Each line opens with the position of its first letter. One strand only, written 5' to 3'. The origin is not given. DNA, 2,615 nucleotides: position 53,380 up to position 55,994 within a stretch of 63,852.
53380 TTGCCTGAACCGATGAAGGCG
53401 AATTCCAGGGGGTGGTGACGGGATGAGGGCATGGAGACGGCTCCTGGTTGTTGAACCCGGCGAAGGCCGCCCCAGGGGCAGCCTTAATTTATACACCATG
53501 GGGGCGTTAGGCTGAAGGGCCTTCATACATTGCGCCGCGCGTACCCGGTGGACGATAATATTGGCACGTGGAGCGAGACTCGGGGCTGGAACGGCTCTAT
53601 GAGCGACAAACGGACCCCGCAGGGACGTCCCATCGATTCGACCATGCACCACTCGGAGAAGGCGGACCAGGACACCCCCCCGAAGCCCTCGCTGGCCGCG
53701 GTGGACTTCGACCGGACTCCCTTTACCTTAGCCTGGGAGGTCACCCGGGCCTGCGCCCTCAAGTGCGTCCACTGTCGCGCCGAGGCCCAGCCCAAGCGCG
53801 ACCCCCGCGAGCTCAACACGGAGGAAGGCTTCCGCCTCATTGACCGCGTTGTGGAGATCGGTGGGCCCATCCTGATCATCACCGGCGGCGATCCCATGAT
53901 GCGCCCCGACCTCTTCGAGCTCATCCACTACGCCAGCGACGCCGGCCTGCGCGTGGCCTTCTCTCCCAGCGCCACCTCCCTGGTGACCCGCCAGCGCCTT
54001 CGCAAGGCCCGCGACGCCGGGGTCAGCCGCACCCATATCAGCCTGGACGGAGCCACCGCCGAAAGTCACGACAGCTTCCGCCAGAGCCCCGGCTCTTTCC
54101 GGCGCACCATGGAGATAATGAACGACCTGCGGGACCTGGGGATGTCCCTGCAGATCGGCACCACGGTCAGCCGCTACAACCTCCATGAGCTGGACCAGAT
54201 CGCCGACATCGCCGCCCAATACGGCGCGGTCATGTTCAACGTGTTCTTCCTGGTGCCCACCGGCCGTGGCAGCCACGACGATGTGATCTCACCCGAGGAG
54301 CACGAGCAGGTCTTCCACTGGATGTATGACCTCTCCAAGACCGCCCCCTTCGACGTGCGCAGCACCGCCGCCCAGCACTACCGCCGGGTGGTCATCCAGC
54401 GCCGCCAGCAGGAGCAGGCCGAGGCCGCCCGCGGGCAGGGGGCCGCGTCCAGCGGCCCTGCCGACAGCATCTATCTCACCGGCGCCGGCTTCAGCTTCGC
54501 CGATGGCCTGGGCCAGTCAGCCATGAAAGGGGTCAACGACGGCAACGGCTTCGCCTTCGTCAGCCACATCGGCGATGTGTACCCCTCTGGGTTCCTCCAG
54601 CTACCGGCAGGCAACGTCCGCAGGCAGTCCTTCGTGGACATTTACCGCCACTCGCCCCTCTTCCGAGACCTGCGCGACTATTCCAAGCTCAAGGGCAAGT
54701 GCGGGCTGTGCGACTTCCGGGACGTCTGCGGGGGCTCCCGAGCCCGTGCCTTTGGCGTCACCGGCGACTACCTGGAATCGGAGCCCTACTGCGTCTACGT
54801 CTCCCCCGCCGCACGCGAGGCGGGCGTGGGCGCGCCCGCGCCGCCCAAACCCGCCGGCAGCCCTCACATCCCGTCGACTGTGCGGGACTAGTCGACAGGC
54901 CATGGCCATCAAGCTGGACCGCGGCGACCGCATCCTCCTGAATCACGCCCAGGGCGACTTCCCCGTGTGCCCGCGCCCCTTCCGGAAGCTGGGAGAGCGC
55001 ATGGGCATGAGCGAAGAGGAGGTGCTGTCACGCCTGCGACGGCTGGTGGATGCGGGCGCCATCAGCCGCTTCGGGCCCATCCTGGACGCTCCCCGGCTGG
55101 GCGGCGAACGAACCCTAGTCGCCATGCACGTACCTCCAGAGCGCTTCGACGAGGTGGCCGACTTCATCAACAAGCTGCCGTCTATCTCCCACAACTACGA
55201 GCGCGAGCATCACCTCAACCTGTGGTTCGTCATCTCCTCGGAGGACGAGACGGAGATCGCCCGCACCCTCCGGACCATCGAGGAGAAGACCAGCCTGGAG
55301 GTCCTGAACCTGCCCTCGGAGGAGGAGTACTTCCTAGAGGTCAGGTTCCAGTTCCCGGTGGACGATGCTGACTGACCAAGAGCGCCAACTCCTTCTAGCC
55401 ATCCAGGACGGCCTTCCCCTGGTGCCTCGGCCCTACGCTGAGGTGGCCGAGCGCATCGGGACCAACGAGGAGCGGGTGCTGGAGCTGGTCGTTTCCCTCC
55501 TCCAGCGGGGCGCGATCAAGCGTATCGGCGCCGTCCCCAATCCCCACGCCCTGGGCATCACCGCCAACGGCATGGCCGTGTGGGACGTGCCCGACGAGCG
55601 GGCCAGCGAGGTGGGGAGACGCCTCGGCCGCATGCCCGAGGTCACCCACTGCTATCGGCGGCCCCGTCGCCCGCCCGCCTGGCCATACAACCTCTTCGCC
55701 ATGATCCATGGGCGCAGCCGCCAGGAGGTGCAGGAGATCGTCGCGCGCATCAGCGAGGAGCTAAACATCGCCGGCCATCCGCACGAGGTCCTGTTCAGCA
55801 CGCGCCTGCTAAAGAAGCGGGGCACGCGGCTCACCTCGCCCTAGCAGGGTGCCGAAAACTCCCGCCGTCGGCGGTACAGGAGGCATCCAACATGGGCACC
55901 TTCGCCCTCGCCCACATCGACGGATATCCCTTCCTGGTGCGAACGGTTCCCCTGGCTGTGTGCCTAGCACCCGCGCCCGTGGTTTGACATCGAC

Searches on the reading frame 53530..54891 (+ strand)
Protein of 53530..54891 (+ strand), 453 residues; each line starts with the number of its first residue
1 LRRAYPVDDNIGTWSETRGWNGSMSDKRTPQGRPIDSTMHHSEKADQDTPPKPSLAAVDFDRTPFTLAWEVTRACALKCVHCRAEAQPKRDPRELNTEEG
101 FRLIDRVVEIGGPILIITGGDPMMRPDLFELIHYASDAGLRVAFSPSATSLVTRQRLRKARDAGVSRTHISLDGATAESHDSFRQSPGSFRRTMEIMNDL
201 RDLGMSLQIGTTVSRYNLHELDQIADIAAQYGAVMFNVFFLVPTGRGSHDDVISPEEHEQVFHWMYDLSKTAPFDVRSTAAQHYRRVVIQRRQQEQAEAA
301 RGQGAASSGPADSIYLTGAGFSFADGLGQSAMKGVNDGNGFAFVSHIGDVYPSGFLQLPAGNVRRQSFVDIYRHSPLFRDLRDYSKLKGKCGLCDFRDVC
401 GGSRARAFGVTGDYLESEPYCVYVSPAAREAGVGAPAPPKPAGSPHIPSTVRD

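Call 6: search_protein_families(library=ncbifam, proteins=[window:53530-54891:+])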
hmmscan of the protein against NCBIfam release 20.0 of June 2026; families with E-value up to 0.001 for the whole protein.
window:53530-54891:+ (453 aa): 48 families (the best 25 are shown)
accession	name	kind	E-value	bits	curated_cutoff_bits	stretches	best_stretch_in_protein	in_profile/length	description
TIGR04053.2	TIGR04053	equivalog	6.1e-142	473.2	395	1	58-424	1-365/366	TIGR04053 family radical SAM/SPASM domain-containing protein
TIGR04545.1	rSAM_ahbD_hemeb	equivalog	1.4e-117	393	500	1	67-423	2-337/339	heme b synthase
TIGR04055.1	rSAM_NirJ2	equivalog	2.7e-77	260.5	500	2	67-291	2-226/326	putative heme d1 biosynthesis radical SAM protein NirJ2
TIGR04054.1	rSAM_NirJ1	equivalog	9.1e-52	176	650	2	67-265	38-236/387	putative heme d1 biosynthesis radical SAM protein NirJ1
TIGR04347.1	pseudo_SAM_Halo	equivalog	1.1e-50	173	525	2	66-268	39-241/390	TIGR04347 family pseudo-SAM/SPASM protein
TIGR04546.1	rSAM_ahbC_deAc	equivalog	3.8e-50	170.8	650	2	58-257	33-231/390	12,18-didecarboxysiroheme deacetylase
TIGR03962.1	mycofact_rSAM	equivalog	3.9e-49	167.6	265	2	63-266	10-213/339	mycofactocin radical SAM maturase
TIGR04051.1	rSAM_NirJ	equivalog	7.3e-47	160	515.45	1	68-422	5-347/354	heme d1 biosynthesis radical SAM protein NirJ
NF045574.1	sacti_mat_StsB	exception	1.2e-38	133.1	625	2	69-252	100-280/466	StsB family radical SAM/SPASM domain sactipeptide maturase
TIGR04303.1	GeoRSP_rSAM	equivalog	2.6e-37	129.1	400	2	63-260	3-199/325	GeoRSP system radical SAM/SPASM protein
TIGR03913.1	rad_SAM_trio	equivalog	9.3e-34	116.6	591.75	1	53-250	6-201/477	GDL motif peptide-associated radical SAM/SPASM maturase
TIGR02109.1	PQQ_syn_pqqE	equivalog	1.4e-32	113.1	381.35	2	63-236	5-177/358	pyrroloquinoline quinone biosynthesis protein PqqE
TIGR04340.1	rSAM_ACGX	hypoth_equivalog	3.1e-32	112.2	400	2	65-267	3-207/341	radical SAM/SPASM domain protein, ACGX system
NF050035.1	rSAM_WgK_link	exception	5.5e-31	107.9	650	2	61-270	5-211/367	radical SAM/SPASM peptide maturase WgkB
TIGR04133.1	rSAM_w_lipo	hypoth_equivalog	9.2e-26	90.6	425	1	66-272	25-235/350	TIGR04133 family radical SAM/SPASM protein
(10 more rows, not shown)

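Call 7: search_protein_families(library=pfam, proteins=[window:53530-54891:+])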
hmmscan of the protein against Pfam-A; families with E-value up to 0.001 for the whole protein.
window:53530-54891:+ (453 aa): 2 families
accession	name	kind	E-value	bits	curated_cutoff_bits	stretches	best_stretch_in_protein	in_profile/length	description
PF04055.27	Radical_SAM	-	6.2e-23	82.2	29.5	1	70-226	2-164/166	Radical SAM superfamily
PF13186.11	SPASM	-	0.00027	21.6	21.5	1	341-394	7-66/67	Iron-sulfur cluster-binding domain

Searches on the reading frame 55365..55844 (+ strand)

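Call 6: search_protein_families(library=ncbifam, proteins=[window:55365-55844:+])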
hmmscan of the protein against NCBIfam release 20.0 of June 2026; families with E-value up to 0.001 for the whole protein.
window:55365-55844:+ (159 aa): 2 families
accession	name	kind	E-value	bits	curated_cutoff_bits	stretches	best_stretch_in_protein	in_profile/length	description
NF040707.3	Siroheme_Dcarb_AhbB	equivalog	5e-55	185.2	125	1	9-155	1-145/146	siroheme decarboxylase subunit beta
NF040708.3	Siroheme_Dcarb_AhbA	equivalog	3.9e-20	72.1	140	1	7-135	2-124/144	siroheme decarboxylase subunit alpha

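Call 7: search_protein_families(library=pfam, proteins=[window:55365-55844:+])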
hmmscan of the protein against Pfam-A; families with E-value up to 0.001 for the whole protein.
window:55365-55844:+ (159 aa): 2 families
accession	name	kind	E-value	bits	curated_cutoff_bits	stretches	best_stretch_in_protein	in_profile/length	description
PF17805.7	AsnC_trans_reg2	-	7.2e-31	106.6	27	1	63-150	2-86/86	AsnC-like ligand binding domain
PF22451.2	NirdL-like_HTH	-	4.4e-16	58.6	27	1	6-51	1-46/47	Siroheme decarboxylase NirDL-like HTH domain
